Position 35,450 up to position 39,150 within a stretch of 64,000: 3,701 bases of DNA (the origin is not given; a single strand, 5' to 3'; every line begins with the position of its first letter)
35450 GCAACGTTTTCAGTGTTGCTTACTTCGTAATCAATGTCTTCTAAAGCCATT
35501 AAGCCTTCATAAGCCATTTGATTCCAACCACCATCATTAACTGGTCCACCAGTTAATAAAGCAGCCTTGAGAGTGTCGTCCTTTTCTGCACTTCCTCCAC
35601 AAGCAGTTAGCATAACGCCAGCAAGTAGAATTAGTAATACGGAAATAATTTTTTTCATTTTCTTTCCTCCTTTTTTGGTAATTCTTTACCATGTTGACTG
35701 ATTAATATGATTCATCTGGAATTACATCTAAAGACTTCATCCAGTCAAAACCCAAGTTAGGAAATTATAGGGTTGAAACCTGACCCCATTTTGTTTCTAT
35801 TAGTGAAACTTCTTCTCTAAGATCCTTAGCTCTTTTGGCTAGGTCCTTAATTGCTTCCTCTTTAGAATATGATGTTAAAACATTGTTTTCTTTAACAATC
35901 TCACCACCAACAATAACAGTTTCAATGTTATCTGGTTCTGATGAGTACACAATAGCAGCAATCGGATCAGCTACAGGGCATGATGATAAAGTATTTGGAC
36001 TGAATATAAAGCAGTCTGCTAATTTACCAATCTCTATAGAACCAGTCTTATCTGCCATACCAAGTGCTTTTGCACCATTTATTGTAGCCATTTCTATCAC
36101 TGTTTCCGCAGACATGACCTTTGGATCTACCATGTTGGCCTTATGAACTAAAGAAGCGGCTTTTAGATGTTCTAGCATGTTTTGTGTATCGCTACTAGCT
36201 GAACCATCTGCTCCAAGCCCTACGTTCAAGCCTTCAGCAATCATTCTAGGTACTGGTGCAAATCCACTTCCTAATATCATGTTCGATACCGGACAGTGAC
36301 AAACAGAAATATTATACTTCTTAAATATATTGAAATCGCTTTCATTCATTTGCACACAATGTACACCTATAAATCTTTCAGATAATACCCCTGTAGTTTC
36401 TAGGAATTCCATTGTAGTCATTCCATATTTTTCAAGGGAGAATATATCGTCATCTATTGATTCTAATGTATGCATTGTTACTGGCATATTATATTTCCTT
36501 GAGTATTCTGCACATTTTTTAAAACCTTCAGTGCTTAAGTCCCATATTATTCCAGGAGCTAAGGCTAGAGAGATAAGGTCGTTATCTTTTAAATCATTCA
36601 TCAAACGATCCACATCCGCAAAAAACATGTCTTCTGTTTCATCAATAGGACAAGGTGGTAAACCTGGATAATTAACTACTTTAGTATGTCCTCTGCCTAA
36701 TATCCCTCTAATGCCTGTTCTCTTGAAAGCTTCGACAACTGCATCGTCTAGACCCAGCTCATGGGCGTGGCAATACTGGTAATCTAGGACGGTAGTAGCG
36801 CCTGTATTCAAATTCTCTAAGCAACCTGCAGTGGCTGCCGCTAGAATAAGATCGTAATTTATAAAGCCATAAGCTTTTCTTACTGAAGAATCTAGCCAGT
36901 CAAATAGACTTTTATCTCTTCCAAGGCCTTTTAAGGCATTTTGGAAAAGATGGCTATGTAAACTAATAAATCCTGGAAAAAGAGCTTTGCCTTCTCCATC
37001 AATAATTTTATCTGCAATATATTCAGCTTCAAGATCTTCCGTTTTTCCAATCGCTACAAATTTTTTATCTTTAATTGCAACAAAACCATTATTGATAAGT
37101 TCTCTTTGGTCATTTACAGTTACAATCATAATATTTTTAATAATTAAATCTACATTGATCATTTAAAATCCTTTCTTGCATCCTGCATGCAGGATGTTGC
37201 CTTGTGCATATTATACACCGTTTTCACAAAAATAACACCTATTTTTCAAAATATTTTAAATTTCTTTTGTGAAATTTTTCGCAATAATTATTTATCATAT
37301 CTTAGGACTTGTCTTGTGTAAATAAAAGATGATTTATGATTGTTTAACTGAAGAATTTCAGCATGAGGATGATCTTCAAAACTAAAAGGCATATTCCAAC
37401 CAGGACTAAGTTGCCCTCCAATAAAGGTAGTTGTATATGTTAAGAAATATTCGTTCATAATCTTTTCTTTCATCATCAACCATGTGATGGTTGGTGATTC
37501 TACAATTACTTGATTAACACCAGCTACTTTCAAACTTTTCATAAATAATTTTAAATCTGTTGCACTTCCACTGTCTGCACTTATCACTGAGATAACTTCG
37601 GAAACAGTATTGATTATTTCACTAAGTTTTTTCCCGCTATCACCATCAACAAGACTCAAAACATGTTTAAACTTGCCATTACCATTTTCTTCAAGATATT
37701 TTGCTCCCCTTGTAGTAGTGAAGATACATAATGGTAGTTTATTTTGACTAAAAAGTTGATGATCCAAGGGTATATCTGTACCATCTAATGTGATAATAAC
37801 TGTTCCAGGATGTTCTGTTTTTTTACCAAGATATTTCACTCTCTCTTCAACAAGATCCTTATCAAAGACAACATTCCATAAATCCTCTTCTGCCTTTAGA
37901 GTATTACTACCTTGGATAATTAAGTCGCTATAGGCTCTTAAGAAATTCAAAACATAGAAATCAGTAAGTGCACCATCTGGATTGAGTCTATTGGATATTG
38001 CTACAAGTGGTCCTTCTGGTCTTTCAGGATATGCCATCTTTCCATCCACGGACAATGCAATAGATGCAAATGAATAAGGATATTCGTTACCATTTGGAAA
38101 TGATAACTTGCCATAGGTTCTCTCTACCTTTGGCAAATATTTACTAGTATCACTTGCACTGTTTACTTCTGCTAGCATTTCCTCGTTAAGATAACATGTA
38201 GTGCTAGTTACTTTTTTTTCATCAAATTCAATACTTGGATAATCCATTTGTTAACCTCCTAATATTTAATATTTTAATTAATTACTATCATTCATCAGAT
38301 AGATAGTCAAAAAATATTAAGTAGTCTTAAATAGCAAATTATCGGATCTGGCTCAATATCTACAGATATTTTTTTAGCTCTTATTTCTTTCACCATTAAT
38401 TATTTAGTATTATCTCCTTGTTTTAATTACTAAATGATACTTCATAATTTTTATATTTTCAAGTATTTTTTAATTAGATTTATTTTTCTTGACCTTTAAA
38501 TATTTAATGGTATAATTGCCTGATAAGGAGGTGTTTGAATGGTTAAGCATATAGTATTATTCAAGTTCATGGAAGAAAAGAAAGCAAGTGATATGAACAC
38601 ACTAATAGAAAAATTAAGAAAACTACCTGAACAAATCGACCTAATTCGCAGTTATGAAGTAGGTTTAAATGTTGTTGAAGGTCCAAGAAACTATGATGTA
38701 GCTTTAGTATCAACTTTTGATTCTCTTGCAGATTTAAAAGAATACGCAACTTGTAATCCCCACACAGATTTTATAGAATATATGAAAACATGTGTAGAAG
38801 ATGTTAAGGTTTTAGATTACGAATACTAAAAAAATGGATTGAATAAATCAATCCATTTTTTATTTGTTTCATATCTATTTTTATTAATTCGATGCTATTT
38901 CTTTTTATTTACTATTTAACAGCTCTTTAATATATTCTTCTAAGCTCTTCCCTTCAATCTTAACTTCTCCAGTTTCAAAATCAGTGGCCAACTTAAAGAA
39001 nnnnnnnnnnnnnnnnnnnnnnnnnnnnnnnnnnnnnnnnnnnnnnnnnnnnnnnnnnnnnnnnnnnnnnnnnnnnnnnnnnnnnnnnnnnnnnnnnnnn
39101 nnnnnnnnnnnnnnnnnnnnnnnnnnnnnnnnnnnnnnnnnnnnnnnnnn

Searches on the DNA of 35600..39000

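Call 76: search_rna_families(source=window, start=35600, end=39000, threshold=evalue, max_evalue=1)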
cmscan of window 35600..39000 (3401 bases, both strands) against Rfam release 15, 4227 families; matches with E-value up to 1: 1.
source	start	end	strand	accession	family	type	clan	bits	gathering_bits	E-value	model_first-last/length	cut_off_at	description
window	38819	38876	-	RF03695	MIR6151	Gene; miRNA;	-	19.3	71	0.8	1-71/71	no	MIR6151 microRNA precursor family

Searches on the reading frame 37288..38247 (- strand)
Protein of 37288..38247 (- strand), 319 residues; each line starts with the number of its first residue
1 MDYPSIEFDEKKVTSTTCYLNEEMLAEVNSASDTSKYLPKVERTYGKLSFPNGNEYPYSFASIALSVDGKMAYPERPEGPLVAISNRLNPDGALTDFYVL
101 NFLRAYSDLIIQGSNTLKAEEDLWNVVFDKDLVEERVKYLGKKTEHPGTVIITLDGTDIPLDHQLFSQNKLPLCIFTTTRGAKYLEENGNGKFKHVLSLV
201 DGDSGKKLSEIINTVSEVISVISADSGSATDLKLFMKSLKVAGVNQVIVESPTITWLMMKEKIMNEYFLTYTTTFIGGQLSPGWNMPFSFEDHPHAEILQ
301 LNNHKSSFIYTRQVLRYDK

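Call 8: search_protein_families(library=pfam, proteins=[window:37288-38247:-], max_evalue=0.0001)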
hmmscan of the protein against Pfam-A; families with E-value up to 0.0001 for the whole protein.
window:37288-38247:- (319 aa): 1 family
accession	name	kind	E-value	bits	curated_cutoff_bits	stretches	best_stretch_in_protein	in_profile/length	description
PF01872.23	RibD_C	-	2.8e-11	44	24.1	1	58-278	2-167/197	RibD C-terminal domain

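Call 35: search_protein_families(library=ncbifam, proteins=[window:37288-38247:-], max_evalue=0.00001)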
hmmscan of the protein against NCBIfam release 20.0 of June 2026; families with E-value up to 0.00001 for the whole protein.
window:37288-38247:- (319 aa): 4 families
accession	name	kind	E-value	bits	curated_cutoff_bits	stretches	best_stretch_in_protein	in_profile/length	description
TIGR00227.1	ribD_Cterm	domain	1.2e-12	47.8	150.15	1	56-301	2-200/216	riboflavin-specific deaminase C-terminal domain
NF010663.0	PRK14059.1-1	equivalog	7.2e-10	38.6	184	1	85-277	45-212/253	pyrimidine reductase family protein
TIGR01508.1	rib_reduct_arch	equivalog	1.9e-07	30.5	186.45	0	207-299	104-195/210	2,5-diamino-6-(ribosylamino)-4(3H)-pyrimidinone 5'-phosphate reductase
NF010664.0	PRK14059.1-2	equivalog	7.5e-07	29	226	0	92-278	61-220/257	pyrimidine reductase family protein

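Call 37: search_solved_structures(query=window:37288-38247:-, max_evalue=0.01)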
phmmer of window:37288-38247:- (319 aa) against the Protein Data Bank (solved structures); distinct sequences matched with E-value up to 0.01: 5.
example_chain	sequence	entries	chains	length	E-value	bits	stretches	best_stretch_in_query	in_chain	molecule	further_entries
5xv5_A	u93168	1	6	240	3.8e-07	33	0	55-170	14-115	Conserved protein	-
5xux_A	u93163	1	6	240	4.1e-07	32.9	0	55-169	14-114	Conserved protein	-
5xv0_A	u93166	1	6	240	4.3e-07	32.8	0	55-169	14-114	Conserved protein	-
5xv2_A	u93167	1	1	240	2.3e-06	30.5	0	221-290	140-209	Conserved protein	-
4xrb_A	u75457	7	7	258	0.0025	20.5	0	96-186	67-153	RV2671 | riboflavin biosynthesis protein RibD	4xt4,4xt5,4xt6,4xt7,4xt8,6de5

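Call 79: find_homologous_proteins(query=window:37288-38247:-, max_evalue=0.00001)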
Query window:37288-38247:- (319 aa): 24 proteins with E <= 0.00001 among 1410 candidates.
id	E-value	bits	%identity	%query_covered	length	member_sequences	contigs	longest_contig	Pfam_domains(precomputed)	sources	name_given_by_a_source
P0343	1.9e-211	719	100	100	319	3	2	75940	PF01872.23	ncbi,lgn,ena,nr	ncbi:MAG: pyrimidine reductase riboflavin biosynthesi [Fusobacteria bacterium]|nr:MAG: pyrimidine re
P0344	6.0e-201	684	94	100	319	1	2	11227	PF01872.23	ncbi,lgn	-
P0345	1.5e-197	673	92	100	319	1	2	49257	PF01872.23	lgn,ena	-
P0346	5.1e-192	655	90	100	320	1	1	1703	PF01872.23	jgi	jgi:riboflavin biosynthesis pyrimidine reductase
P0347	9.5e-190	648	89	100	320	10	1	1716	PF01872.23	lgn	-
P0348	5.5e-189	645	88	100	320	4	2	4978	PF01872.23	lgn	-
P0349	4.5e-188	642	87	100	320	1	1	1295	PF01872.23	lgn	-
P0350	1.5e-180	617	83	100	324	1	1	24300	PF01872.23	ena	-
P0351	1.2e-178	611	82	100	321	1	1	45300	PF01872.23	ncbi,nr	ncbi:MAG: dihydrofolate reductase family protein [Firmicutes bacterium]|nr:dihydrofolate reductase f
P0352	2.2e-177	607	81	100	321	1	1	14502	PF01872.23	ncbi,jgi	-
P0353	7.0e-176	602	80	100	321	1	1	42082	PF01872.23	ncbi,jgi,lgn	-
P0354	1.3e-155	535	74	100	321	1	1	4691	PF01872.23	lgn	-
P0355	1.2e-133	463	65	99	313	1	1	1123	PF01872.23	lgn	-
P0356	8.2e-111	388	53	99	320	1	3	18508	PF01872.23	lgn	-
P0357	1.9e-109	384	53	99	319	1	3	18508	PF01872.23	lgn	-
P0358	4.7e-94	333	45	100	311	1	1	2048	PF01872.23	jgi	jgi:riboflavin biosynthesis pyrimidine reductase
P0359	2.4e-88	315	43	100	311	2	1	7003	PF01872.23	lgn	-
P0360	7.2e-87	310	44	99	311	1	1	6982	PF01872.23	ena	-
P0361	6.5e-86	307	43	100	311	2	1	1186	PF01872.23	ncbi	-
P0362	2.3e-85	305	42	100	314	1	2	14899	PF01872.23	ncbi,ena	ncbi:MAG: dihydrofolate reductase family protein [Clostridia bacterium]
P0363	2.4e-85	305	42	98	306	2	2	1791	PF01872.23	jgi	-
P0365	1.1e-60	224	37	99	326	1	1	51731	PF01872.23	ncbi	-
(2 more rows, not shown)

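Call 86: predict_structure(alignment_id=A2)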
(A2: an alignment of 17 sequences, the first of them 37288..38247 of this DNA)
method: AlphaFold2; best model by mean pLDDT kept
length: 319 residues; sequences in the alignment: 17
mean_pLDDT: 80.6   pTM: 0.83
mean pLDDT of the five models: 80.6, 79.9, 79.2, 75.5, 74.3
residues with pLDDT >= 90: 145; 70-90: 110; 50-70: 19; < 50: 45
segments of 3 or more residues with pLDDT < 50: 68-93, 274-292
pLDDT, mean of each block of 10 residues (from residue 1): 78 85 92 94 92 93 62 39 38 66 95 81 83 96 92 89 86 95 95 94 84 91 91 95 94 85 89 43 37 70 76 83
secondary structure, 60 per line:
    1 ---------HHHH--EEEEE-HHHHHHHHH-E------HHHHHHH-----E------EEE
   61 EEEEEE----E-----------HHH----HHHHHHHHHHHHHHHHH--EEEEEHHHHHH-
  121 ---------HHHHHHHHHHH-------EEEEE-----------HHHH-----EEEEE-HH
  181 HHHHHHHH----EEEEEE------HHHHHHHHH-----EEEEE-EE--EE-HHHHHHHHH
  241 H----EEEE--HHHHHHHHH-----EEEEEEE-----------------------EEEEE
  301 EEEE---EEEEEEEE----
elements in order: H10-13 E16-20 H22-30 H39-45 E58-66 H90-106 E109-113 H114-119 H130-140 E148-152 H164-167 E173-177 H179-188 E193-198 H205-213 E219-223 H232-241 E246-249 H252-260 E266-272 E296-304 E308-315

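Call 89: fold_search(model_id=the predicted structure, library=pdb)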
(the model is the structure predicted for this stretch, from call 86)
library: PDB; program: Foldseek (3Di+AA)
matches with E <= 10: 1156; with E <= 0.001: 257
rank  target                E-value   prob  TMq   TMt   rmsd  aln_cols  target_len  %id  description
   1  5xv5_D                8.5e-13  1.00  0.54  0.74   7.0       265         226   21  Crystal structure of Rib7 mutant S88E from Methanosarcina mazei (released 2018-07-04)
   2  5xux_A                9.1e-13  1.00  0.55  0.72   6.4       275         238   19  Crystal structure of Rib7 from Methanosarcina mazei (released 2018-07-04)
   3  5xv5_F                1.9e-12  1.00  0.53  0.72   7.0       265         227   21  Crystal structure of Rib7 mutant S88E from Methanosarcina mazei (released 2018-07-04)
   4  5xv5_A                2.2e-12  1.00  0.54  0.73   7.0       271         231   20  Crystal structure of Rib7 mutant S88E from Methanosarcina mazei (released 2018-07-04)
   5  5xv5_B                2.7e-12  1.00  0.54  0.74   6.9       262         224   20  Crystal structure of Rib7 mutant S88E from Methanosarcina mazei (released 2018-07-04)
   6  5xv0_B                2.7e-12  1.00  0.53  0.73   7.0       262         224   21  Crystal structure of Rib7 mutant D33N from Methanosarcina mazei (released 2018-07-04)
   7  5xux_C                3.4e-12  1.00  0.52  0.72   6.6       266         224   21  Crystal structure of Rib7 from Methanosarcina mazei (released 2018-07-04)
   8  5xux_B                4.4e-12  1.00  0.52  0.72   6.6       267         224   19  Crystal structure of Rib7 from Methanosarcina mazei (released 2018-07-04)
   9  4xt4                  5.6e-12  1.00  0.57  0.72   7.1       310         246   18  Crystal structure of Rv2671 from Mycobacteirum tuberculosis in complex with dihydropteridine ring of dihydropteroic acid (released 2016-02-24)
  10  5xv0_A                6.7e-12  1.00  0.52  0.68   7.8       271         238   20  Crystal structure of Rib7 mutant D33N from Methanosarcina mazei (released 2018-07-04)
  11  5xux_D                7.5e-12  1.00  0.53  0.73   7.0       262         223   21  Crystal structure of Rib7 from Methanosarcina mazei (released 2018-07-04)
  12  4xrb                  8.0e-12  1.00  0.56  0.72  11.2       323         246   17  Crystal structure of Rv2671 from Mycobacterium tuberculosis (released 2016-02-24)
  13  5xv2                  9.0e-12  1.00  0.52  0.72   7.0       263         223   20  Crystal structure of Rib7 mutant D33A from Methanosarcina mazei (released 2018-07-04)
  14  5xv5_C                1.5e-11  1.00  0.52  0.73   7.1       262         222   21  Crystal structure of Rib7 mutant S88E from Methanosarcina mazei (released 2018-07-04)
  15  5xv0_D                1.7e-11  1.00  0.52  0.72   6.6       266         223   20  Crystal structure of Rib7 mutant D33N from Methanosarcina mazei (released 2018-07-04)
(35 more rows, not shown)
